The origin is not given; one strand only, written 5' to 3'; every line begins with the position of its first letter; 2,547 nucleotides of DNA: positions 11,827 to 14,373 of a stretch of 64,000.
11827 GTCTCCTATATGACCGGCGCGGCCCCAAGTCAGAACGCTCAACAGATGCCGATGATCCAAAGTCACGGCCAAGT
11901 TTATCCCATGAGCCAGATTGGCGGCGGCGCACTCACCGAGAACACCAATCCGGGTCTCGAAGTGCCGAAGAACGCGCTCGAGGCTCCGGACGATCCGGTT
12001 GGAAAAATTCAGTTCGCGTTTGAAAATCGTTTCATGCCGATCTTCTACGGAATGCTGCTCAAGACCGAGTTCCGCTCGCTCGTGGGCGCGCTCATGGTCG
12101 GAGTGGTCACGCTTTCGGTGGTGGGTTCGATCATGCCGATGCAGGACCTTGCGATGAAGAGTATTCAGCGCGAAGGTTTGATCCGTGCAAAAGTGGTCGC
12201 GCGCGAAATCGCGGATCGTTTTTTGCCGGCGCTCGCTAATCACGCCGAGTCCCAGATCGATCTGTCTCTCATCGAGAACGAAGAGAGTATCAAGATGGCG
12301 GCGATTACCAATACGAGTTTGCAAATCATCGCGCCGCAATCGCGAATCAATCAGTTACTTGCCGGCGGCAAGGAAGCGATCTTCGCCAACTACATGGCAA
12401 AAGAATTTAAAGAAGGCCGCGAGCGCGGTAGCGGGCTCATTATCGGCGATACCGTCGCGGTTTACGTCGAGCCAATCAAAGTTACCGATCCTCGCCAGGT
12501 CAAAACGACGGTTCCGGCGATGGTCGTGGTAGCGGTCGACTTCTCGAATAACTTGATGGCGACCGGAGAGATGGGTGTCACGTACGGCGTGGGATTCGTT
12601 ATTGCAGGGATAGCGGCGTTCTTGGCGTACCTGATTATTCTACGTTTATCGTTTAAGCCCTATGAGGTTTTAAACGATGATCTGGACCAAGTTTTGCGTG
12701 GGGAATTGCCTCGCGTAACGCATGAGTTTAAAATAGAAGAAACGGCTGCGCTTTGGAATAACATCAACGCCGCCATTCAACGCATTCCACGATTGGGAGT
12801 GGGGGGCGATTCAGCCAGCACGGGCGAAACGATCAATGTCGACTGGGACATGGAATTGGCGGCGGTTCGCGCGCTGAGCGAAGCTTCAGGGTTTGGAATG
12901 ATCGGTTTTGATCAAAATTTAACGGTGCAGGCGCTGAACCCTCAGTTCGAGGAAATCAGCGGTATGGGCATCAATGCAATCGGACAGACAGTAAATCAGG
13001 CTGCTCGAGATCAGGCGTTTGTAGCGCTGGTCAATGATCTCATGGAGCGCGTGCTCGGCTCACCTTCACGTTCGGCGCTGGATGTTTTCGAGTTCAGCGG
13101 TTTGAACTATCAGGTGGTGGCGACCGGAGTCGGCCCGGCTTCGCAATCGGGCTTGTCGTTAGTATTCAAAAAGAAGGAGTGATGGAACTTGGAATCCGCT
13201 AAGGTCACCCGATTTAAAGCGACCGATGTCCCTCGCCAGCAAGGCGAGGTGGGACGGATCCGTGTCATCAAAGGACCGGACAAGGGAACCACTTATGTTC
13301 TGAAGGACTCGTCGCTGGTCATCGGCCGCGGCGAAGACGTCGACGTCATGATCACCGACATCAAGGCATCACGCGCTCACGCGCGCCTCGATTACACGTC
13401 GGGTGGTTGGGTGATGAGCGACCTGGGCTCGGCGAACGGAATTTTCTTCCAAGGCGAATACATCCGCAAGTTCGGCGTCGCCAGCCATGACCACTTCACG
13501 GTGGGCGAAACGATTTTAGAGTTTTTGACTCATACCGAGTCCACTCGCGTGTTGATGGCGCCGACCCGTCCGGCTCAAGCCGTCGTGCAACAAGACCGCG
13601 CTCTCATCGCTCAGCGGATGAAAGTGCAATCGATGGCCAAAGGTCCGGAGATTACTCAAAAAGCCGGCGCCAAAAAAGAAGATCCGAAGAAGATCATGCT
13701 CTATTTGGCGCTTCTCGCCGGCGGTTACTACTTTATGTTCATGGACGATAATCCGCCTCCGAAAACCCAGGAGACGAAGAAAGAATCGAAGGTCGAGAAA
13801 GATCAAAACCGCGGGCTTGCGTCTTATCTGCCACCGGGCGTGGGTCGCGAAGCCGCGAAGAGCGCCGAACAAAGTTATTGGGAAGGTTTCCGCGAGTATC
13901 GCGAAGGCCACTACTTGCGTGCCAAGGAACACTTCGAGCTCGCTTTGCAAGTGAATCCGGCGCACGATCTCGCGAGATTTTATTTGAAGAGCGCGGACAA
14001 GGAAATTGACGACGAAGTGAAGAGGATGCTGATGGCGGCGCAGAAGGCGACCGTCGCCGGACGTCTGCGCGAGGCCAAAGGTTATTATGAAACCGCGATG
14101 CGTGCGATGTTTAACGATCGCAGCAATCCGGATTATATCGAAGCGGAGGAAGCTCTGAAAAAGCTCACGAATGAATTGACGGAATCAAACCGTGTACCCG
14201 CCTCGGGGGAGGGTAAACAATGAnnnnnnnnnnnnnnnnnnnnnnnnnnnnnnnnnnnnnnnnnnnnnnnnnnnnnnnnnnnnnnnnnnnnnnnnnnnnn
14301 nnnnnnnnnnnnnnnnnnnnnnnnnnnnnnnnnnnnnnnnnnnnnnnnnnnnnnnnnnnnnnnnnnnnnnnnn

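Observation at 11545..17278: Three consecutive FHA-domain membrane proteins (one with tandem FHA domains) plus a PP2C phosphatase, with no Hanks kinase in the window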

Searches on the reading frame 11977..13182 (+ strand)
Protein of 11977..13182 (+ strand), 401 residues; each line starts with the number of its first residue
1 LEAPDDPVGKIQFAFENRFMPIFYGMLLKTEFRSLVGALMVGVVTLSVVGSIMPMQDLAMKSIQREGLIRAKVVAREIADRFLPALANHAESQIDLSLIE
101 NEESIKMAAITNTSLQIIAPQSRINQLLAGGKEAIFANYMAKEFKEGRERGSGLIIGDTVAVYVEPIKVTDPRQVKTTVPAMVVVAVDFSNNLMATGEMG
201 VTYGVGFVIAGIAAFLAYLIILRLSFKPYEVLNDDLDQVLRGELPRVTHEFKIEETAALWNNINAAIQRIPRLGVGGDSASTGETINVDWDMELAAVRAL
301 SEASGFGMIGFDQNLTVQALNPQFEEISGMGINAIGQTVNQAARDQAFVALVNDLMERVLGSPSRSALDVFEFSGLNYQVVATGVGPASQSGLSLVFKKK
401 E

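Call 67: search_protein_representatives(protein=window:11977-13182:+)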
Query: 401 residues. Proteins with E-value up to 0.001 (for the whole library): 340; up to 1e-10: 204; up to 1e-30: 90. The best 150 are listed.
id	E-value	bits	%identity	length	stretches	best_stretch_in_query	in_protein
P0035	5.8e-146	502.8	57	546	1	2-400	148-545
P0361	2.8e-90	319.6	41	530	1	1-400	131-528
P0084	2.3e-79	283.7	39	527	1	3-401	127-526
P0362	8.1e-76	272.0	52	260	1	140-401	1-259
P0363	3.9e-73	263.2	36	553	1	3-400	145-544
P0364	1.5e-69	251.4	37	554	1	2-393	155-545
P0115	2.4e-69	250.8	39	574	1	6-388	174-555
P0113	1.9e-68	247.8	36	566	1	6-394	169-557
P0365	1.3e-67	245.0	39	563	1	8-389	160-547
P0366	4.1e-67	243.4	36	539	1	4-393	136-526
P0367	2.7e-66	240.7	34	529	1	10-401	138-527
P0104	3.9e-66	240.2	38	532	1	3-398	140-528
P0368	9.0e-66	239.0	36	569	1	3-391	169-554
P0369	2.1e-65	237.8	35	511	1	2-394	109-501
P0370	7.5e-65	236.0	38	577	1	6-388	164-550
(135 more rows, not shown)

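Call 101: search_solved_structures(query=window:11977-13182:+, max_evalue=10)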
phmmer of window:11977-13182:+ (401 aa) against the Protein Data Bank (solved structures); distinct sequences matched with E-value up to 10: 0.

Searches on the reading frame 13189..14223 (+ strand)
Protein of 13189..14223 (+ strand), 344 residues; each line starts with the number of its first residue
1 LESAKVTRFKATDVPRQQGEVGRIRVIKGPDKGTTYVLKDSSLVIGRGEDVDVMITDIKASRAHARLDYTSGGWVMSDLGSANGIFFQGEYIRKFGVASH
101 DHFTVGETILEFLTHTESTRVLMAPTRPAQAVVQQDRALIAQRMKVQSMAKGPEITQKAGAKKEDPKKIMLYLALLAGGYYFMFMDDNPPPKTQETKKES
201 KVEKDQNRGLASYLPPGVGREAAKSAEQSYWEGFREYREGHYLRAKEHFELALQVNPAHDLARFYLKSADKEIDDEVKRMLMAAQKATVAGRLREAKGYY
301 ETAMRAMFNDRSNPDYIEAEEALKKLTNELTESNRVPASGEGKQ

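Call 4: search_protein_families(library=pfam, proteins=[window:13189-14223:+], max_evalue=0.01)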
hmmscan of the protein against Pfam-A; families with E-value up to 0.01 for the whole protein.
window:13189-14223:+ (344 aa): 3 families
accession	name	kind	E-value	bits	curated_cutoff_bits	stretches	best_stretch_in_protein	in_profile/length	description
PF16697.10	Yop-YscD_cpl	-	3.5e-17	62.9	33.2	1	25-113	1-91/94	Inner membrane component of T3SS, cytoplasmic domain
PF00498.31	FHA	-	2.3e-11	44.4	20.7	1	44-99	2-60/67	FHA domain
PF07719.23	TPR_2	-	0.00097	19.5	27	1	230-259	5-34/34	Tetratricopeptide repeat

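Call 5: search_protein_families(library=ncbifam, proteins=[window:13189-14223:+], max_evalue=0.01)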
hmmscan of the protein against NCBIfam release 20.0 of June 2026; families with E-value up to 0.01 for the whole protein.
window:13189-14223:+ (344 aa): 7 families
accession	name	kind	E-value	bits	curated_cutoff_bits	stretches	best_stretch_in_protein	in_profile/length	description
NF049868.1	FhaB_Rv0019c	equivalog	1.6e-18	67.2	125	1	10-111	55-157/158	FHA domain-containing protein FhaB/FipA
NF041660.2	oxygluDhInhib_OdhI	equivalog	3.1e-11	43.2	200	1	22-114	37-129/130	oxoglutarate dehydrogenase inhibitor Odhl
NF052573.1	HisKinEspAMyxo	equivalog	1.1e-08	33.6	1400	1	33-112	38-119/755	serine histidine kinase EspA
NF033760.1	gliding_GltG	equivalog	1.2e-08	33.9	650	1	26-166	9-151/650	adventurous gliding motility protein GltG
TIGR03354.1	VI_FHA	hypoth_equivalog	7.4e-08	32.6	120.25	1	31-201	14-173/420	type VI secretion system-associated FHA domain protein TagH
TIGR02500.1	type_III_yscD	equivalog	3.3e-05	23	86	1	24-201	3-110/413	type III secretion system inner membrane ring subunit SctD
NF052403.1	ESX1TransRegEspM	equivalog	0.00016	20.7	550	1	27-138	15-118/367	ESX-1 type VII secretion system transcriptional regulator EspM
